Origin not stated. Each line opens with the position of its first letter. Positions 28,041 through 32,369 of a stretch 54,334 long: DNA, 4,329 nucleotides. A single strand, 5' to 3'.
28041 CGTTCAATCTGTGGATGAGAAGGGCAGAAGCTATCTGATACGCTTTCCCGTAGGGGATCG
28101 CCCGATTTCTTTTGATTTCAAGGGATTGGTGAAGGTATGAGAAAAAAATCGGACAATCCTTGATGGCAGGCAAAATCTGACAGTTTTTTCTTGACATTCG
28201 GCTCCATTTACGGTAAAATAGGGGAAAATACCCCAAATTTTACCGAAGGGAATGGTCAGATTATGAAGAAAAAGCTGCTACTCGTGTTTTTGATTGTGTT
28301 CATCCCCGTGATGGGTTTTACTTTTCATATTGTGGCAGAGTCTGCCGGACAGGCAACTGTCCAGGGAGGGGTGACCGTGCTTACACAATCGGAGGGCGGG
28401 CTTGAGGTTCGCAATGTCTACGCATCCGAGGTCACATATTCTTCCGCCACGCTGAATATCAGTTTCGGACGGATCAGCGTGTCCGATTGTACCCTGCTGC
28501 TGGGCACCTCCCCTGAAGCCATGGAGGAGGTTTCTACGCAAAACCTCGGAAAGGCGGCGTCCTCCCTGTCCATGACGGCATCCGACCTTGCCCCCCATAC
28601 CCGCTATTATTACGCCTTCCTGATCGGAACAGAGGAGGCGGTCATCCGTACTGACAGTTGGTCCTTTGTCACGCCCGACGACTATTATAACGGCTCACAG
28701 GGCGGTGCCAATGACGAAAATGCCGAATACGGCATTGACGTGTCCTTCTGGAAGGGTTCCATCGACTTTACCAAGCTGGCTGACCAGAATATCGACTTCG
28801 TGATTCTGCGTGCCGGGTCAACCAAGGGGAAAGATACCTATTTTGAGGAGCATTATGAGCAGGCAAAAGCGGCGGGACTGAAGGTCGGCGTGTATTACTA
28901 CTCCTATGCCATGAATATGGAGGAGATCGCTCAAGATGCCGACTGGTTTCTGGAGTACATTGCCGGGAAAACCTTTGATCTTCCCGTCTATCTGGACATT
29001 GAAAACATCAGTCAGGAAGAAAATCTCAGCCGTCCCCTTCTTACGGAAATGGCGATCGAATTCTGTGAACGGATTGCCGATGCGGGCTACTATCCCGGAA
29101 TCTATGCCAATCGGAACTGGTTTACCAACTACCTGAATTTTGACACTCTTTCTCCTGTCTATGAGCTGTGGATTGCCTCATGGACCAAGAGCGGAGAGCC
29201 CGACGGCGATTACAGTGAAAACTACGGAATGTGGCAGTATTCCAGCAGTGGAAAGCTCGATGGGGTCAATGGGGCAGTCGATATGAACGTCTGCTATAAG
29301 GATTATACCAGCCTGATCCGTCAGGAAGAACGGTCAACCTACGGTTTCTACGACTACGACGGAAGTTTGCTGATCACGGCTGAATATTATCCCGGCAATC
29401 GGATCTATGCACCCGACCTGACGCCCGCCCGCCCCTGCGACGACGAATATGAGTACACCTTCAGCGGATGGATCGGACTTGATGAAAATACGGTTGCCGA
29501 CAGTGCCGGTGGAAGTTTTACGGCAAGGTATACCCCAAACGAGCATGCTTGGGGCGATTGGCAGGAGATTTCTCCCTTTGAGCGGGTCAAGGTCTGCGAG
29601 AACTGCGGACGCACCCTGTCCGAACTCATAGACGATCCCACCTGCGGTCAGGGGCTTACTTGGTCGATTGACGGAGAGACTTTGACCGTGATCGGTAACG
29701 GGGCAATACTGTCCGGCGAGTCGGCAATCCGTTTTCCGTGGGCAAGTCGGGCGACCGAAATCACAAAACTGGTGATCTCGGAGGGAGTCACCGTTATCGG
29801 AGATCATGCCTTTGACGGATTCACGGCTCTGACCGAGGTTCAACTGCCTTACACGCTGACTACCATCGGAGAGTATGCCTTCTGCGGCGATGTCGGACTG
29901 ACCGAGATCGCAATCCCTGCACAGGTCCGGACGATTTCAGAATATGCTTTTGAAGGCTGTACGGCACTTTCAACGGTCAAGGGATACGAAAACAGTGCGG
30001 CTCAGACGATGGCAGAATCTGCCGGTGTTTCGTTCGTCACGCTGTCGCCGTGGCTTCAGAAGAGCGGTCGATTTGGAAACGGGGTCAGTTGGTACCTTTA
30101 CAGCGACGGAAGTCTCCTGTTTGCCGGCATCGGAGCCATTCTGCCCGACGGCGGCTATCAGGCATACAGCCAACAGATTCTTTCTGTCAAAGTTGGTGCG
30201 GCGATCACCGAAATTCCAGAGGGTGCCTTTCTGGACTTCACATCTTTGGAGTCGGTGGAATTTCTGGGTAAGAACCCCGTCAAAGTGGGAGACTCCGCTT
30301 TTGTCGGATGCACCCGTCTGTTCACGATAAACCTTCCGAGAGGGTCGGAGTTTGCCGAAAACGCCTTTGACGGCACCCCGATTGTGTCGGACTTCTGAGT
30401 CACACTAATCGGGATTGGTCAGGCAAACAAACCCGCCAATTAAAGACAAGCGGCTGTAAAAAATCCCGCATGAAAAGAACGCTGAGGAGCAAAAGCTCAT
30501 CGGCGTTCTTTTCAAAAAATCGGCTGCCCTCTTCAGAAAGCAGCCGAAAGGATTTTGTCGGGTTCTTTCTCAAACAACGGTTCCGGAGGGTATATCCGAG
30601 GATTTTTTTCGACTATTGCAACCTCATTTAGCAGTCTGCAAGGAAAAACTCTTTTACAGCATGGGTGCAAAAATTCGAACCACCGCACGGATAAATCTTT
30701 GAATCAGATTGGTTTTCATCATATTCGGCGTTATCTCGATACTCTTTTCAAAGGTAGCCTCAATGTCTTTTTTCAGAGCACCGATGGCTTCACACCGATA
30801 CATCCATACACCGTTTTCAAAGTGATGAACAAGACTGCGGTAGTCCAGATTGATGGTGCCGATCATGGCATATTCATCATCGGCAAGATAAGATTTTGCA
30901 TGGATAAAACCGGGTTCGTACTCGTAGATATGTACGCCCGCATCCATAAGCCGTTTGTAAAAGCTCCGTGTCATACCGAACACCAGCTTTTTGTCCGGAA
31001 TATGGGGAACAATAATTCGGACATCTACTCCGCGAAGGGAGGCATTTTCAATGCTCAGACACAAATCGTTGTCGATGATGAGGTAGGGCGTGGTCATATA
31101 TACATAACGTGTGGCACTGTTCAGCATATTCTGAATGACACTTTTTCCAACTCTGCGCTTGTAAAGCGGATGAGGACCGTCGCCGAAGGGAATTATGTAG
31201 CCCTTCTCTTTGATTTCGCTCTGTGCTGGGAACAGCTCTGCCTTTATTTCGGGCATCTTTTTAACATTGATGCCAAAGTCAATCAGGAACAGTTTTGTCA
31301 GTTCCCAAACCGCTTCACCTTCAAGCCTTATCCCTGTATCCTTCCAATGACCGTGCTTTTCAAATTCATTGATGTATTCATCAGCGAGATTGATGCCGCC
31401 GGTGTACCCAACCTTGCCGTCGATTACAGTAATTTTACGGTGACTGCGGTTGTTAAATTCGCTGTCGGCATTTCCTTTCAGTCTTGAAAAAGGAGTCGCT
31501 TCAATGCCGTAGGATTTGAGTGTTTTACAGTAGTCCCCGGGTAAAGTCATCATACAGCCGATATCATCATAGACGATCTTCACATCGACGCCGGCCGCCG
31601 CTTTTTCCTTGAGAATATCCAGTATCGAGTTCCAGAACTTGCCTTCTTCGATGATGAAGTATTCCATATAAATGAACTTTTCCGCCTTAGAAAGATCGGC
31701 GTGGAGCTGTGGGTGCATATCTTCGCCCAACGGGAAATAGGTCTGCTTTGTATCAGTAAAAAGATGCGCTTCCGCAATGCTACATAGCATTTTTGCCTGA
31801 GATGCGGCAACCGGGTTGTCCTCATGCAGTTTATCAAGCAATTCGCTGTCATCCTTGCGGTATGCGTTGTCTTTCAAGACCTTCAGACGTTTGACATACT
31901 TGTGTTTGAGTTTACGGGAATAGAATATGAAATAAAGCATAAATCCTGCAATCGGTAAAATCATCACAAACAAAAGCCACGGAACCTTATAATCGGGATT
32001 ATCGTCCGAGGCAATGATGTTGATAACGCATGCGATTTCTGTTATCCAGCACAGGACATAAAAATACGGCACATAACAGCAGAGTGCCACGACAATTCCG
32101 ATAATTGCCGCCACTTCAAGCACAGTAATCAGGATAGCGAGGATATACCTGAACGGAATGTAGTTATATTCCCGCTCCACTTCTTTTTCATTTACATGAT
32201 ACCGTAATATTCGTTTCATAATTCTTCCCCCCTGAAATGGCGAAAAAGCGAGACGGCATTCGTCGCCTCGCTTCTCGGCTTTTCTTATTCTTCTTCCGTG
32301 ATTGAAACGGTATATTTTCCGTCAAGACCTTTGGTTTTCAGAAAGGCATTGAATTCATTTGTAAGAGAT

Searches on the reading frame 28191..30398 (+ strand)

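Call 35: search_protein_families(library=pfam, proteins=[window:28191-30398:+], max_evalue=0.00001)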
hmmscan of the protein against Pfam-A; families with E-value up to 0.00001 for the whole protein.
window:28191-30398:+ (735 aa): 2 families
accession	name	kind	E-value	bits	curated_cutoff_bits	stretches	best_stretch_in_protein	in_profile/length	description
PF01183.26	Glyco_hydro_25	-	8.7e-38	130.9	27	1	182-359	1-180/180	Glycosyl hydrolases family 25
PF13306.12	LRR_5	-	1.2e-25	90.3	27.7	1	522-601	11-89/127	BspA type Leucine rich repeat region (6 copies)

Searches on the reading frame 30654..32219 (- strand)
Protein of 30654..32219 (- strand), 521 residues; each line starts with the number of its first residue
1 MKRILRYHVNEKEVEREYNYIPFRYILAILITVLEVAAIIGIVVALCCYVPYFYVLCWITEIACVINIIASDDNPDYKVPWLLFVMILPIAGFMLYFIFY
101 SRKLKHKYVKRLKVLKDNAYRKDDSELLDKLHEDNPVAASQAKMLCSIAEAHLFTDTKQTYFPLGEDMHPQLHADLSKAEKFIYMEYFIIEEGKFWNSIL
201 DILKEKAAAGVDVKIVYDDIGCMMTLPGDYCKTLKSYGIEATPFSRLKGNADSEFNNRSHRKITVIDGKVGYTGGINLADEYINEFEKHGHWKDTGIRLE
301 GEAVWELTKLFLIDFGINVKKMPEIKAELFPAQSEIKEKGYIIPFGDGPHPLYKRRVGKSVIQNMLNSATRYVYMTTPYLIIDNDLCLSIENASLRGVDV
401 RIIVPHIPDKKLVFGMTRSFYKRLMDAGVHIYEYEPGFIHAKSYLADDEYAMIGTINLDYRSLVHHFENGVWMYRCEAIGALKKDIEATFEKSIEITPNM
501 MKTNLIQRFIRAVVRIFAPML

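Call 35: search_protein_families(library=pfam, proteins=[window:30654-32219:-], max_evalue=0.00001)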
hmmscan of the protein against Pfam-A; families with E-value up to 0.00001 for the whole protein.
window:30654-32219:- (521 aa): 3 families
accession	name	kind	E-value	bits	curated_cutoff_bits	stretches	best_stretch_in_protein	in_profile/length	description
PF13091.12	PLDc_2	-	1.6e-37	128.7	27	2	364-487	3-129/132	PLD-like domain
PF00614.28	PLDc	-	2.8e-14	52.8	21.9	1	256-282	2-28/28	Phospholipase D Active site motif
PF13396.11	PLDc_N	-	8.1e-09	35.7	23.3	1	62-99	4-40/42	Phospholipase_D-nuclease N-terminal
